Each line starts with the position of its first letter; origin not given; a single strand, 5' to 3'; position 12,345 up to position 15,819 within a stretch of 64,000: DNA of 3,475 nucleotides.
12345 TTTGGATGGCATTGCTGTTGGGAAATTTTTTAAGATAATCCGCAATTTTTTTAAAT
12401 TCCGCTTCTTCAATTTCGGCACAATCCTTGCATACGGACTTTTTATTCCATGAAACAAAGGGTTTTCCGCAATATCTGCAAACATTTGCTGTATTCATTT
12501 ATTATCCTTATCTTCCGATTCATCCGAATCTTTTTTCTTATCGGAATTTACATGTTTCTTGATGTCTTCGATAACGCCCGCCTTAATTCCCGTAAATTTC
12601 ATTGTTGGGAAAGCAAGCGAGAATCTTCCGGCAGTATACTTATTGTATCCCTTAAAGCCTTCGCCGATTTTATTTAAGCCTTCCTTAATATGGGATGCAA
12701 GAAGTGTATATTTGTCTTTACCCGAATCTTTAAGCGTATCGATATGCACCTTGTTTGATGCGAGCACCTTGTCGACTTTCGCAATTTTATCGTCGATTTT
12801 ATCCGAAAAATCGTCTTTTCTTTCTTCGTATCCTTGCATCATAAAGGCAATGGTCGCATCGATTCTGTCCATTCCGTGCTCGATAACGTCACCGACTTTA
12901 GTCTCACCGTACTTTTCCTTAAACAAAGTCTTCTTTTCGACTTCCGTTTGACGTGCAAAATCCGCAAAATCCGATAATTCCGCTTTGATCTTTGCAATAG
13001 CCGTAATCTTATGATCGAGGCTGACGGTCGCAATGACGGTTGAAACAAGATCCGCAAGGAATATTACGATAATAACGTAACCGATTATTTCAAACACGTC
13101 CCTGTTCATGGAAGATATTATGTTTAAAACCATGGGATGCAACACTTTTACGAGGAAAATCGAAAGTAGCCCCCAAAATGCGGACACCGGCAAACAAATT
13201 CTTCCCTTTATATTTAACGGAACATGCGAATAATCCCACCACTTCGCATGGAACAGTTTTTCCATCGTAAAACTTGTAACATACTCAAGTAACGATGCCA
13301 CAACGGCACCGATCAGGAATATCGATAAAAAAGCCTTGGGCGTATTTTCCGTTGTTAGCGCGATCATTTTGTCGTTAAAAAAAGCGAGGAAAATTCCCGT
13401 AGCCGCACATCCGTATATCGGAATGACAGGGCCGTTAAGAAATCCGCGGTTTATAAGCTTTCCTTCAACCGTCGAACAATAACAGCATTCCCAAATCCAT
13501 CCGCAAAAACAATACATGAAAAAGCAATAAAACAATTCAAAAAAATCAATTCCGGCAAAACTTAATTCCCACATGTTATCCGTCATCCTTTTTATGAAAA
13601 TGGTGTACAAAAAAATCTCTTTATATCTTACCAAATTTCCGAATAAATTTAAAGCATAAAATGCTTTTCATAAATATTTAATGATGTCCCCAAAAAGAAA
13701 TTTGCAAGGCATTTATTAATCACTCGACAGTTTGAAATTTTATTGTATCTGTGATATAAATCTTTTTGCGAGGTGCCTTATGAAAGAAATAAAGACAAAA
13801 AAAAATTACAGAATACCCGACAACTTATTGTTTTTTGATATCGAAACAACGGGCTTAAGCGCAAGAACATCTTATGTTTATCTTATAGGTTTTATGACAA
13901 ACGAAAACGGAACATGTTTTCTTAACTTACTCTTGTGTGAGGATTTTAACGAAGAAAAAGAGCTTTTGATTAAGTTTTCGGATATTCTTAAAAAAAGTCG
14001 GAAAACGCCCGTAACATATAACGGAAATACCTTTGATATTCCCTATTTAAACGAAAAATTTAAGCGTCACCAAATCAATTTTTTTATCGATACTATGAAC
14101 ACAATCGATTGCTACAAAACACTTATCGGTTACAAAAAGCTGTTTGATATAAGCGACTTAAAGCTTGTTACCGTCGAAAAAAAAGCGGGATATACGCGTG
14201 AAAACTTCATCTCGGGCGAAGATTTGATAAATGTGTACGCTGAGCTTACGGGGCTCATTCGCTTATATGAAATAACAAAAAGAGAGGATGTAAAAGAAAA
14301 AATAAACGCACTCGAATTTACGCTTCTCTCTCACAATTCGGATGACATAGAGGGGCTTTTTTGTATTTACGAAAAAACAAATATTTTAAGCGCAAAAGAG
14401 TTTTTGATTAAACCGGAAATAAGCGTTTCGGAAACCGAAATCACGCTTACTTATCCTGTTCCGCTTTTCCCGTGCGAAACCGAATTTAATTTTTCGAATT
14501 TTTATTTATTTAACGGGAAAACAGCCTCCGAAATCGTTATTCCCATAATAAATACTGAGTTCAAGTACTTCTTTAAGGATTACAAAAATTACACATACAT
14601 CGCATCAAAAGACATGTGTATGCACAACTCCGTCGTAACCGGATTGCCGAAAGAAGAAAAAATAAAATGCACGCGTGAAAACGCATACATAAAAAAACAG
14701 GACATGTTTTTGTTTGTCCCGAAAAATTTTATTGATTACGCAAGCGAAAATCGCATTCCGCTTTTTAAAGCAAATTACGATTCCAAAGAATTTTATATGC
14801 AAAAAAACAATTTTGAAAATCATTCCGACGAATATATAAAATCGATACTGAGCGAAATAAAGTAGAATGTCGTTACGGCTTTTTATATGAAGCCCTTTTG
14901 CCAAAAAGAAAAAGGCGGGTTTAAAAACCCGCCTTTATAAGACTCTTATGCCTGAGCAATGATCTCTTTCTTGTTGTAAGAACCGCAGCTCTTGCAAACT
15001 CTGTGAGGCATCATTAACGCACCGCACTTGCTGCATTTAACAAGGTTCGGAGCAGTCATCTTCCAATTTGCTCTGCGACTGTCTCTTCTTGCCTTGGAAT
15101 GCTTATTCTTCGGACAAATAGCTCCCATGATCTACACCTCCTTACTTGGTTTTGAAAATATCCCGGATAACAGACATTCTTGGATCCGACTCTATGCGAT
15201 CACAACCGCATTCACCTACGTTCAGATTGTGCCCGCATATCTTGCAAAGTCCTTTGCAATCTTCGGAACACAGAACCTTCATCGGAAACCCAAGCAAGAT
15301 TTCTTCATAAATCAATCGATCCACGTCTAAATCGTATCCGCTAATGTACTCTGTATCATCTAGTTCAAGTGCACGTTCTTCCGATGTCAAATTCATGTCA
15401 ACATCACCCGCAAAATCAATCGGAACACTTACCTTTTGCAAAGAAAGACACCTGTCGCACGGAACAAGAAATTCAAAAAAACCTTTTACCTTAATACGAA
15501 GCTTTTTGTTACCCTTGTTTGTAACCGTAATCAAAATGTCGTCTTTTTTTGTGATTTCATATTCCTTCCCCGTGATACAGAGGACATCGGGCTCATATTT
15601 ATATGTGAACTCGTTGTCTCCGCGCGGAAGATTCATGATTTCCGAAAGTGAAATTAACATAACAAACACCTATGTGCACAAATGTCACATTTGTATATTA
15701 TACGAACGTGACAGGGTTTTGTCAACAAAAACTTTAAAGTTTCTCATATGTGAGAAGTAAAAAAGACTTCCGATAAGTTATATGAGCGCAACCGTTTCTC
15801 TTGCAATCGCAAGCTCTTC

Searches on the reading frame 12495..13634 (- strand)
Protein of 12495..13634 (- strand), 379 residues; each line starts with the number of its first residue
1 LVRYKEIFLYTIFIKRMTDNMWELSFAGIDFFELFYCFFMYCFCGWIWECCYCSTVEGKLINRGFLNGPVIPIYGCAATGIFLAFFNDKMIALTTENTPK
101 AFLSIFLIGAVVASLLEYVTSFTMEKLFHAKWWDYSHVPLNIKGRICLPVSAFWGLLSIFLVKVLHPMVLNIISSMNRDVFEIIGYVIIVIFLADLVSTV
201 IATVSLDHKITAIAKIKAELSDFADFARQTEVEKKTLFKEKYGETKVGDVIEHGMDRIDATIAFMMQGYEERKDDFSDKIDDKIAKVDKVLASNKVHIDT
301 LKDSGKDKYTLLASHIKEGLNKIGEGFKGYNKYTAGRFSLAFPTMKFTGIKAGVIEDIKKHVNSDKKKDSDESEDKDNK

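Call 19: search_protein_families(library=pfam, proteins=[window:12495-13634:-], max_evalue=0.001)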
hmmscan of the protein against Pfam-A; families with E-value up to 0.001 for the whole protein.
window:12495-13634:- (379 aa): 1 family
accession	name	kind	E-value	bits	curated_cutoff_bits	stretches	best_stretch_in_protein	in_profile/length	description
PF06541.16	ABC_trans_CmpB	-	3.3e-52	177.1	25.9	1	37-199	2-150/151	Putative ABC-transporter type IV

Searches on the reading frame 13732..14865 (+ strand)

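Call 19: search_protein_families(library=pfam, proteins=[window:13732-14865:+], max_evalue=0.001)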
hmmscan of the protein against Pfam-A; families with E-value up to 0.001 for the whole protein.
window:13732-14865:+ (377 aa): 3 families
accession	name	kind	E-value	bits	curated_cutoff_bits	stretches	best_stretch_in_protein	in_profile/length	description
PF13482.12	RNase_H_2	-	5.4e-24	85.4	22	1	33-216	1-164/165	RNase_H superfamily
PF03104.25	DNA_pol_B_exo1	-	3e-07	30.5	23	1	71-115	139-184/242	DNA polymerase family B, exonuclease domain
PF10108.15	DNA_pol_B_exo2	-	0.00026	21.2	24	1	70-114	32-76/213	Predicted 3'-5' exonuclease related to the exonuclease domain of PolB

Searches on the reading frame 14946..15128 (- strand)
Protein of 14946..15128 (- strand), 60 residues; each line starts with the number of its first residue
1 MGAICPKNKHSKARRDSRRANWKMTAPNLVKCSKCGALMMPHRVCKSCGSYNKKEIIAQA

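Call 89: find_encoding_contigs(protein=window:14946-15128:-, flank=10000, max_places=10)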
Protein window:14946-15128:- (60 aa): 16 contigs read that carry it; 10 places shown.
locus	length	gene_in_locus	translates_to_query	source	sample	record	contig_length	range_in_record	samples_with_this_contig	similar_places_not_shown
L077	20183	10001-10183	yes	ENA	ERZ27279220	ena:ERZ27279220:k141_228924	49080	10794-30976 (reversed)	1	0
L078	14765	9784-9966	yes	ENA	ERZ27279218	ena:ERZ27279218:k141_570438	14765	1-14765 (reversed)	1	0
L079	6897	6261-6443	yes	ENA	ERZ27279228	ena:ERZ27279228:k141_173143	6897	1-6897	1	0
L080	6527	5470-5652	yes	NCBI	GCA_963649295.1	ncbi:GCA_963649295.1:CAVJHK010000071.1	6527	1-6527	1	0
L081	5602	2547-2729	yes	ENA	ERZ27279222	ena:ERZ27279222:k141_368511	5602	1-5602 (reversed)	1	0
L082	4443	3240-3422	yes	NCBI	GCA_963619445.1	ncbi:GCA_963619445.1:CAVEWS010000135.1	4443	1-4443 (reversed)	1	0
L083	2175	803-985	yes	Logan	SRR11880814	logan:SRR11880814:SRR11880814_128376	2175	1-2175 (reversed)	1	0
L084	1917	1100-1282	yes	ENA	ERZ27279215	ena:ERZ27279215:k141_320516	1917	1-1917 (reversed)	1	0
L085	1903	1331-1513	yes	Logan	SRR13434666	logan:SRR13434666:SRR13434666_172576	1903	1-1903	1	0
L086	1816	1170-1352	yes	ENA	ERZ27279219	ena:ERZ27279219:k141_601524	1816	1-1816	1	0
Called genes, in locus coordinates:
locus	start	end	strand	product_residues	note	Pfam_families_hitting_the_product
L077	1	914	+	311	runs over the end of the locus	PF00535:Glycos_transf_2, PF13641:Glyco_tranf_2_3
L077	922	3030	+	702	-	-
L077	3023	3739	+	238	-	PF00535:Glycos_transf_2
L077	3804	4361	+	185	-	PF03602:Cons_hypoth95, PF05175:MTS, PF02086:MethyltransfD12 (weak), PF01170:UPF0020 (faint), PF13847:Methyltransf_31, PF09445:Methyltransf_15, PF13649:Methyltransf_25 (weak)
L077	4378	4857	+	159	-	PF01467:CTP_transf_like, PF08218:Citrate_ly_lig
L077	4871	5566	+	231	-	-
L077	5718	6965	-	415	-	PF05636:HIGH_NTase1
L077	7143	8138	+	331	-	PF01515:PTA_PTB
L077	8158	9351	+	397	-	PF00871:Acetate_kinase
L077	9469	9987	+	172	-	PF02620:YceD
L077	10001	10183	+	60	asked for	PF01783:Ribosomal_L32p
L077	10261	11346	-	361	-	PF03104:DNA_pol_B_exo1 (weak), PF13482:RNase_H_2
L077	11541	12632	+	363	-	PF06541:ABC_trans_CmpB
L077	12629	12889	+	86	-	-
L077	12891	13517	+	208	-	PF01330:RuvA_N, PF14520:HHH_5, PF07499:RuvA_C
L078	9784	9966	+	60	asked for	PF01783:Ribosomal_L32p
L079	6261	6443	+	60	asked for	PF01783:Ribosomal_L32p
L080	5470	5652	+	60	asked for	PF01783:Ribosomal_L32p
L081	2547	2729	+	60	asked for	PF01783:Ribosomal_L32p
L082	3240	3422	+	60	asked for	PF01783:Ribosomal_L32p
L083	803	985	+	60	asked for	PF01783:Ribosomal_L32p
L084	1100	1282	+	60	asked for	PF01783:Ribosomal_L32p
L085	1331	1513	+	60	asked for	PF01783:Ribosomal_L32p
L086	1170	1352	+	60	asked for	PF01783:Ribosomal_L32p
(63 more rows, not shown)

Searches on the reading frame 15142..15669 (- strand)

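Call 19: search_protein_families(library=pfam, proteins=[window:15142-15669:-], max_evalue=0.001)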
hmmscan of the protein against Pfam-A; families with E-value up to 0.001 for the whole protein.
window:15142-15669:- (175 aa): 1 family
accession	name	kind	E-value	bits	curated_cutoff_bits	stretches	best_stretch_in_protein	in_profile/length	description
PF02620.22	YceD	-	4.7e-22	78.7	33.2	1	67-171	9-118/119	Large ribosomal RNA subunit accumulation protein YceD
